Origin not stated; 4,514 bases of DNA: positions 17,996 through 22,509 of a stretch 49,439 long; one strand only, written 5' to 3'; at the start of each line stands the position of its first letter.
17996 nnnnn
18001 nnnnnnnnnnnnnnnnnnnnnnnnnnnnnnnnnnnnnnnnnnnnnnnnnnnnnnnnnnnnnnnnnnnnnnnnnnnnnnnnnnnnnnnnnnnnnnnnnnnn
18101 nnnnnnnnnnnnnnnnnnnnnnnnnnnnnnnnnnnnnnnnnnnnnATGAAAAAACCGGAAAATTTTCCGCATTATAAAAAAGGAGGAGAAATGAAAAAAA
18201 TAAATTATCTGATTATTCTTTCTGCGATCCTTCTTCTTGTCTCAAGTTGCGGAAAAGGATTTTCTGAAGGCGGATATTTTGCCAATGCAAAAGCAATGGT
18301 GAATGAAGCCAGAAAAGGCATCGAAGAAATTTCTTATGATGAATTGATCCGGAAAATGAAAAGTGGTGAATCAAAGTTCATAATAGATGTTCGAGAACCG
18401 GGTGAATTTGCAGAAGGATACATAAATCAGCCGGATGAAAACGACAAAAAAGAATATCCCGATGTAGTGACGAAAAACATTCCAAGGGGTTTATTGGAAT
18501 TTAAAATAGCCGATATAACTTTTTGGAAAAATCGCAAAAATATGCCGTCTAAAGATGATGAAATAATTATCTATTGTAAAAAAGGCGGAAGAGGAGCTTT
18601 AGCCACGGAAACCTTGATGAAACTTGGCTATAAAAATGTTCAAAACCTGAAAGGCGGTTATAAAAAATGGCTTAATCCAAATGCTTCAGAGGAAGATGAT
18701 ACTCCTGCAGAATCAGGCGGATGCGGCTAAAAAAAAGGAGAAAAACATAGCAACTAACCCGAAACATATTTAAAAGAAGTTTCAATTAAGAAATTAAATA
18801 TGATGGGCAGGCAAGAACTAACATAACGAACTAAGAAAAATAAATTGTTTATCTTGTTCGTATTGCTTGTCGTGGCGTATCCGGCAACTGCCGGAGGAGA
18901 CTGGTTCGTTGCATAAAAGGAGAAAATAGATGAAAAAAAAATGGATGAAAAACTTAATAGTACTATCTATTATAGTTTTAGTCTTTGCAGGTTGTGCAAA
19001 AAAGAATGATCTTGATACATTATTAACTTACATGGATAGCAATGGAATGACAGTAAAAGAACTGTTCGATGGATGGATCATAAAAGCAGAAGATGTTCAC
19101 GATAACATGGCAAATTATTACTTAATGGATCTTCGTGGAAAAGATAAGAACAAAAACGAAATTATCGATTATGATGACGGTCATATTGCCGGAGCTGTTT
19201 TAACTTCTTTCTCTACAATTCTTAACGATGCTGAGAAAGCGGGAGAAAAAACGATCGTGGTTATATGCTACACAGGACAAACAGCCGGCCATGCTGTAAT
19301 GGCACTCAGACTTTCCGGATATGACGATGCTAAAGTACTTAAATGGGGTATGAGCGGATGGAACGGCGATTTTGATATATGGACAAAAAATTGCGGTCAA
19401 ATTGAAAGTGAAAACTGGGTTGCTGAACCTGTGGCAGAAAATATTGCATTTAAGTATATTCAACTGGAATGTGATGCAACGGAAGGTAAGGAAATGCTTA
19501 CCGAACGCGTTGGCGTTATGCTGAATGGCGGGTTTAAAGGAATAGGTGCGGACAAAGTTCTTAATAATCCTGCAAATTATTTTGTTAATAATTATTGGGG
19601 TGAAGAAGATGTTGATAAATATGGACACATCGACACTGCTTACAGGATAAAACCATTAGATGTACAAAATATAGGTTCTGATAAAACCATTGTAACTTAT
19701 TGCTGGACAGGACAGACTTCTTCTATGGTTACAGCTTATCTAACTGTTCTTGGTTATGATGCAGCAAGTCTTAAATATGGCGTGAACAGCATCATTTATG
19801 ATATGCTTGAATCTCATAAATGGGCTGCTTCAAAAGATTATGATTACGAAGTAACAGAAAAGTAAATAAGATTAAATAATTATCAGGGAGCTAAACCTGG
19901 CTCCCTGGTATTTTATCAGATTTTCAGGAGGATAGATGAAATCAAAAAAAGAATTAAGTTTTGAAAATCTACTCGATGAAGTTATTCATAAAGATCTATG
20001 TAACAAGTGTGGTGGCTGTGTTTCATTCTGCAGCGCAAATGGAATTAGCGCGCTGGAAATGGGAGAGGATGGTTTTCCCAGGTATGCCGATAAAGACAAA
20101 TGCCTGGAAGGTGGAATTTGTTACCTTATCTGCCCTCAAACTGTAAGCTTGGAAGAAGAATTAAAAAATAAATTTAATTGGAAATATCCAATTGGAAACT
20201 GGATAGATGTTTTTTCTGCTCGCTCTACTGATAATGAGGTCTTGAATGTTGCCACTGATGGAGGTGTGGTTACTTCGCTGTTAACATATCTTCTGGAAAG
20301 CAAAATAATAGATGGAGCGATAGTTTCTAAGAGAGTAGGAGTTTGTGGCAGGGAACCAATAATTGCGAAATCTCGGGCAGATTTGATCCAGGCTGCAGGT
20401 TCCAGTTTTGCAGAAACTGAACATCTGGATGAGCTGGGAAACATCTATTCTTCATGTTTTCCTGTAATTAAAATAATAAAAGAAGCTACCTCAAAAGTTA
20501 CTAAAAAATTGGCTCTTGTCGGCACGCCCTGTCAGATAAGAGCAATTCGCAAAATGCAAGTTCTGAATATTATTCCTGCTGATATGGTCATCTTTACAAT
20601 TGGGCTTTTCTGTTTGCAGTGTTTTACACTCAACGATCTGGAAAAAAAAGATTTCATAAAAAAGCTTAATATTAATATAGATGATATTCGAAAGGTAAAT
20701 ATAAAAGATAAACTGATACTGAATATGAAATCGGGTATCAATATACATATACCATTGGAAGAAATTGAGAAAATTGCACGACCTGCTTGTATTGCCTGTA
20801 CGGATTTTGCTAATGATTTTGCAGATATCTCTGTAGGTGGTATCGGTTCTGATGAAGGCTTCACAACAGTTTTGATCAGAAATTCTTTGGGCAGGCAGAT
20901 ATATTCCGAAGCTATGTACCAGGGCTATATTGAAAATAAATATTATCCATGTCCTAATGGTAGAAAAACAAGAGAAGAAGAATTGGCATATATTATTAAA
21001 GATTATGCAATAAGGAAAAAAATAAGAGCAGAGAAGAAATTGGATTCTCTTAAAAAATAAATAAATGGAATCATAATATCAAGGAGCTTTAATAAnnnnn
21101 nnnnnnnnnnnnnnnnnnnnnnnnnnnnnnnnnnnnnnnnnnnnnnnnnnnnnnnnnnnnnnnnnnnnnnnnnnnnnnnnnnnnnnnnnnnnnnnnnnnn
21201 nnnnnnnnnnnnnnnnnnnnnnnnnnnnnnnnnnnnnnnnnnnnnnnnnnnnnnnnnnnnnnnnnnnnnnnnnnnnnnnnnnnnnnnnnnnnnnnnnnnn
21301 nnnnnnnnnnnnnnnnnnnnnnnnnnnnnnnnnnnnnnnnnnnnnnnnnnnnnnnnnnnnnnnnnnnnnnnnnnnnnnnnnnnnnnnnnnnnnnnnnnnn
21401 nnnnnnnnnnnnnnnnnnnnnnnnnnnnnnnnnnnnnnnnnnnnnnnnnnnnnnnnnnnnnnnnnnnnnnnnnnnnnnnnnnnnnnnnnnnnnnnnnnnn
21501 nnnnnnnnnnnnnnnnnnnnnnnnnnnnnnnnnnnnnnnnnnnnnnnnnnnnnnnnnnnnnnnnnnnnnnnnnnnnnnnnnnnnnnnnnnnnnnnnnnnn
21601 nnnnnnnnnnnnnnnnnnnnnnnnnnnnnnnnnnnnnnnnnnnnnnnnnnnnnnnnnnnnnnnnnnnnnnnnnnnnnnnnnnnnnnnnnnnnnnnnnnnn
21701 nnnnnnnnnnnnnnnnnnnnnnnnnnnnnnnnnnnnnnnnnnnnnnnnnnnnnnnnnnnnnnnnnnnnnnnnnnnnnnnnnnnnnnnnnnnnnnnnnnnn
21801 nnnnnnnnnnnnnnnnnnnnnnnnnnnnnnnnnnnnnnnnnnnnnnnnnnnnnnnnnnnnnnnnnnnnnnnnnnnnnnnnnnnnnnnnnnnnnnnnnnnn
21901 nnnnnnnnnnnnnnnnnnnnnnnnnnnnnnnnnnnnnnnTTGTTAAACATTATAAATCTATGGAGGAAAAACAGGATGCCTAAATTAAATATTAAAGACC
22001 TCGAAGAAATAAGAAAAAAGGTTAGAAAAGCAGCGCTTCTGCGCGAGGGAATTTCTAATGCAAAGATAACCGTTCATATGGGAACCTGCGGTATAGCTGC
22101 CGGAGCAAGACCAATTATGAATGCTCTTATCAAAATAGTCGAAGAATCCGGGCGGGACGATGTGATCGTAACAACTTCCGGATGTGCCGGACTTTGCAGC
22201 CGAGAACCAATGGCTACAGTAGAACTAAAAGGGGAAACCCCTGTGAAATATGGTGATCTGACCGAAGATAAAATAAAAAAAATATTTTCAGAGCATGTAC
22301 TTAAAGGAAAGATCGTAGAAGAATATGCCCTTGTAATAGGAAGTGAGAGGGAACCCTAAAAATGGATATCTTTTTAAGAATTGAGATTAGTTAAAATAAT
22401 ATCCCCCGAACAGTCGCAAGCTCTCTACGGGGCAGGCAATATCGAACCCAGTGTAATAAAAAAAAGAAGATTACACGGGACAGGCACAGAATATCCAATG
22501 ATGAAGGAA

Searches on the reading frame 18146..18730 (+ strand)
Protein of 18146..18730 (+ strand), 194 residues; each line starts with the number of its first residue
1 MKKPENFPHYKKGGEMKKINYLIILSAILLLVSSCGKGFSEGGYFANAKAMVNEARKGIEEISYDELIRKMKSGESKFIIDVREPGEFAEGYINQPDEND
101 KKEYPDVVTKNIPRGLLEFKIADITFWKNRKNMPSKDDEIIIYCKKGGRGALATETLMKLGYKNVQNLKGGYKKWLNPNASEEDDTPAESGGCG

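Call 4: search_protein_families(library=pfam, proteins=[window:18146-18730:+], max_evalue=0.001)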
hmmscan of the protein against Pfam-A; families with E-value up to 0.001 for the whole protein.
window:18146-18730:+ (194 aa): 1 family
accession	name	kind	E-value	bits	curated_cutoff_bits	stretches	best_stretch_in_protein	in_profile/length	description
PF00581.25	Rhodanese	-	1.7e-17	64.1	22.2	1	64-177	2-101/102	Rhodanese-like domain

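Call 67: search_protein_families(library=pfam, alignment_id=A2, max_evalue=0.00001)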
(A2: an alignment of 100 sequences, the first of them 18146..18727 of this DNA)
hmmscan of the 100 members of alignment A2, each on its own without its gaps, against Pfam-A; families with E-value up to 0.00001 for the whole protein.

A. member 1, window:18146-18727:+ (194 aa): 1 family
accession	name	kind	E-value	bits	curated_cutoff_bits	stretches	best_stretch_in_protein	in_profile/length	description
PF00581.25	Rhodanese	-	1.7e-17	64.1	22.2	1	64-177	2-101/102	Rhodanese-like domain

B. families by the number of members that match (of 100 scanned): 71 families (the first 25 are shown)
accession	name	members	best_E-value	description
PF13187.11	Fer4_9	20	3.2e-10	4Fe-4S dicluster domain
PF13183.11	Fer4_8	17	2.2e-20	4Fe-4S dicluster domain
PF12838.12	Fer4_7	17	1.2e-16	4Fe-4S dicluster domain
PF02662.21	FlpD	14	1.5e-58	Methyl-viologen-reducing hydrogenase, delta subunit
PF13237.11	Fer4_10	14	2.1e-12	4Fe-4S dicluster domain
PF00072.30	Response_reg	12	1e-58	Response regulator receiver domain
PF00037.32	Fer4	10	1.2e-25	4Fe-4S binding domain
PF13534.11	Fer4_17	10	8.5e-13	4Fe-4S dicluster domain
PF02754.22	CCG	9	1.2e-29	Cysteine-rich domain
PF12797.12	Fer4_2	8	2.3e-15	4Fe-4S binding domain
PF14697.11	Fer4_21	6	6.6e-14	4Fe-4S dicluster domain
PF12837.12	Fer4_6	6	2e-13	4Fe-4S binding domain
PF04432.18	FrhB_FdhB_C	5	9.1e-39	Coenzyme F420 hydrogenase/dehydrogenase, beta subunit C terminus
PF13450.12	NAD_binding_8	5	5.9e-16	NAD(P)-binding Rossmann-like domain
PF12831.13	FAD_oxidored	5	1.1e-14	FAD dependent oxidoreductase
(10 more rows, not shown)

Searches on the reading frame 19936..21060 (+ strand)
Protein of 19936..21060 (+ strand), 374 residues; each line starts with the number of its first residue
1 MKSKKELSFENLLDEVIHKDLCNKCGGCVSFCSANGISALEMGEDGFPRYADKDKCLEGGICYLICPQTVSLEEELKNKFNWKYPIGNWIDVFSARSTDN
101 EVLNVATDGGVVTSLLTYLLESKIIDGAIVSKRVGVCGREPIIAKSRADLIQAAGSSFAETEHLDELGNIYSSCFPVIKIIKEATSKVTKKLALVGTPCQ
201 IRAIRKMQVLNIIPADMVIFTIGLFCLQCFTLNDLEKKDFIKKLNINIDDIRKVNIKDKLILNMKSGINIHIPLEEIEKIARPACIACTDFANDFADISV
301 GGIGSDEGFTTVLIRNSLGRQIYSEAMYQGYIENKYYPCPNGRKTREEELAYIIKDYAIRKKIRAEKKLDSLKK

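Call 3: search_protein_families(library=pfam, proteins=[window:19936-21060:+], max_evalue=0.01)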
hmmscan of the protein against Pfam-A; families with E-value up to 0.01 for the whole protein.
window:19936-21060:+ (374 aa): 7 families
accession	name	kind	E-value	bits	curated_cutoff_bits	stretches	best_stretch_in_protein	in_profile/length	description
PF04432.18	FrhB_FdhB_C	-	9.1e-39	133.2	23.3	1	190-335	2-145/150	Coenzyme F420 hydrogenase/dehydrogenase, beta subunit C terminus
PF04422.18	FrhB_FdhB_N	-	1.3e-18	67.3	22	1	92-162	1-72/78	Coenzyme F420 hydrogenase/dehydrogenase, beta subunit N-term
PF14697.11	Fer4_21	-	4.2e-07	30.4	35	1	16-68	2-53/59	4Fe-4S dicluster domain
PF13237.11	Fer4_10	-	2.6e-05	24.5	25.5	1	16-67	3-53/53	4Fe-4S dicluster domain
PF12838.12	Fer4_7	-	0.00032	21.6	27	1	22-69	2-51/52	4Fe-4S dicluster domain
PF13187.11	Fer4_9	-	0.0014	19.1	27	1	22-69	2-50/52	4Fe-4S dicluster domain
PF00037.32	Fer4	-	0.0017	18.5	21.1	0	16-35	2-21/24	4Fe-4S binding domain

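Call 32: search_solved_structures(query=window:19936-21060:+, max_evalue=0.001)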
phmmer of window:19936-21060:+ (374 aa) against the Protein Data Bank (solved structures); distinct sequences matched with E-value up to 0.001: 15.
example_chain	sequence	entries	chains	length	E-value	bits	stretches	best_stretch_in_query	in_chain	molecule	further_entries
8rja_E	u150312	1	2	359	1e-46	162.6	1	9-335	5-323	Coenzyme F420 hydrogenase/dehydrogenase, beta subunit C terminus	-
8riu_B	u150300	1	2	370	4e-43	150.8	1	8-335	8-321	Coenzyme F420 hydrogenase/dehydrogenase, beta subunit C terminus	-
6qii_B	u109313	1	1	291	2.1e-37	132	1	86-335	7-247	Coenzyme F420 hydrogenase subunit beta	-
6qgr_B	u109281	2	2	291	2.2e-37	131.9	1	86-335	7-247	Coenzyme F420 hydrogenase subunit beta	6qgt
3zfs_C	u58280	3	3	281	1.1e-31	113.1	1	86-338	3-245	F420-REDUCING HYDROGENASE, SUBUNIT BETA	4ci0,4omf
7npa_A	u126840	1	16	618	1.7e-30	109.2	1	10-324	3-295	Coenzyme F420-dependent sulfite reductase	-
9r51_B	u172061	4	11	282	5.1e-30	107.6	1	85-335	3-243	F420-reducing [NiFe]-hydrogenase from Methanothermococcus thermolithotrophicus subunit bet | F420-reducing [NiFe]-hydrogenase from Methanothermococcus thermolit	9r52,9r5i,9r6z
9tn7_A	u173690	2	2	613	5.5e-27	97.7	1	12-324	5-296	Coenzyme F420 hydrogenase/dehydrogenase beta subunit domain protein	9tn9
7np8_A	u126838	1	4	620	5.9e-26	94.3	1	10-324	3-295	Coenzyme F420-dependent sulfite reductase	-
8rvu_E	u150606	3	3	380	3.8e-14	55.4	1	94-347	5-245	Formate dehydrogenase, beta subunit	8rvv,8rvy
9t1s_M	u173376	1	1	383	5.5e-13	51.6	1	93-354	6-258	formate dehydrogenase (coenzyme F420)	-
7bkb_E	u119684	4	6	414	6.4e-06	28.3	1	92-333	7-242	Formate dehydrogenase, beta subunit (F420)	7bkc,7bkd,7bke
3zfs_B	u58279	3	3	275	6.7e-05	25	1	12-79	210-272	F420-REDUCING HYDROGENASE, SUBUNIT GAMMA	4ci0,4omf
5dqr_A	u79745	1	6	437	0.00016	23.8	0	180-305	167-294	7-hydroxymethyl chlorophyll a reductase, chloroplastic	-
1bqx_A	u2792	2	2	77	0.00086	21.4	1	22-86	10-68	PROTEIN (FERREDOXIN) | FERREDOXIN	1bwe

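Call 36: search_protein_families(library=ncbifam, proteins=[window:19936-21060:+], max_evalue=0.00001)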
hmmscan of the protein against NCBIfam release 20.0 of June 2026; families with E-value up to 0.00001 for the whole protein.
window:19936-21060:+ (374 aa): 7 families
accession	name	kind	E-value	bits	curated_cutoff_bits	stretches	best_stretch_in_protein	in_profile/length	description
NF006807.0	PRK09325.1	subfamily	1.8e-55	188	269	1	86-336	4-245/283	coenzyme F420-reducing hydrogenase subunit beta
TIGR03289.1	frhB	equivalog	3.3e-48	164.1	331.5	1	87-370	2-269/275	coenzyme F420 hydrogenase subunit beta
NF040616.1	F420_dehyd_FpoF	exception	5.7e-31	107.7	475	1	15-326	6-293/337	F420H2 dehydrogenase subunit FpoF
NF006808.0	PRK09326.1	equivalog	1.1e-29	103.4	444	1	14-326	6-294/341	F420H2 dehydrogenase subunit F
TIGR03294.1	FrhG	equivalog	9.5e-08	32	245.5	1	11-75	165-224/228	coenzyme F420 hydrogenase subunit gamma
NF040684.1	PorD_Arch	equivalog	7.4e-07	29.2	120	0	51-87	29-66/85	pyruvate synthase subunit PorD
TIGR02179.1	PorD_KorD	subfamily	5.3e-06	26.4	60.05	0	51-85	22-57/78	2-oxoacid:acceptor oxidoreductase, delta subunit, pyruvate/2-ketoisovalerate family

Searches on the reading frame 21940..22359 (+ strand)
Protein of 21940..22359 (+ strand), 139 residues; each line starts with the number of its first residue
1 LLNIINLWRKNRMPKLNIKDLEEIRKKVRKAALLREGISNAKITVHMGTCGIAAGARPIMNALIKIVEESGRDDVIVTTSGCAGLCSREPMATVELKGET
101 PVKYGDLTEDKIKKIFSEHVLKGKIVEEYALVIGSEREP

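Call 3: search_protein_families(library=pfam, proteins=[window:21940-22359:+], max_evalue=0.01)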
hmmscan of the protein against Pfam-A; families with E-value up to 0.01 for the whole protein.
window:21940-22359:+ (139 aa): 1 family
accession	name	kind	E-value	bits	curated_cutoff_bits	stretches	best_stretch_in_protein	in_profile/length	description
PF01257.25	2Fe-2S_thioredx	-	0.00045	20.5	24.8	1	39-117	64-142/145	Thioredoxin-like [2Fe-2S] ferredoxin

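Call 36: search_protein_families(library=ncbifam, proteins=[window:21940-22359:+], max_evalue=0.00001)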
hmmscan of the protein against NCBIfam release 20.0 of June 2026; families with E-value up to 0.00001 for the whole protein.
window:21940-22359:+ (139 aa): 1 family
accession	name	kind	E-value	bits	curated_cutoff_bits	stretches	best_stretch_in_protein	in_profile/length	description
NF041612.1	fdxn_Clost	equivalog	5.3e-09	36.6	150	1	57-128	30-99/102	2Fe-2S ferredoxin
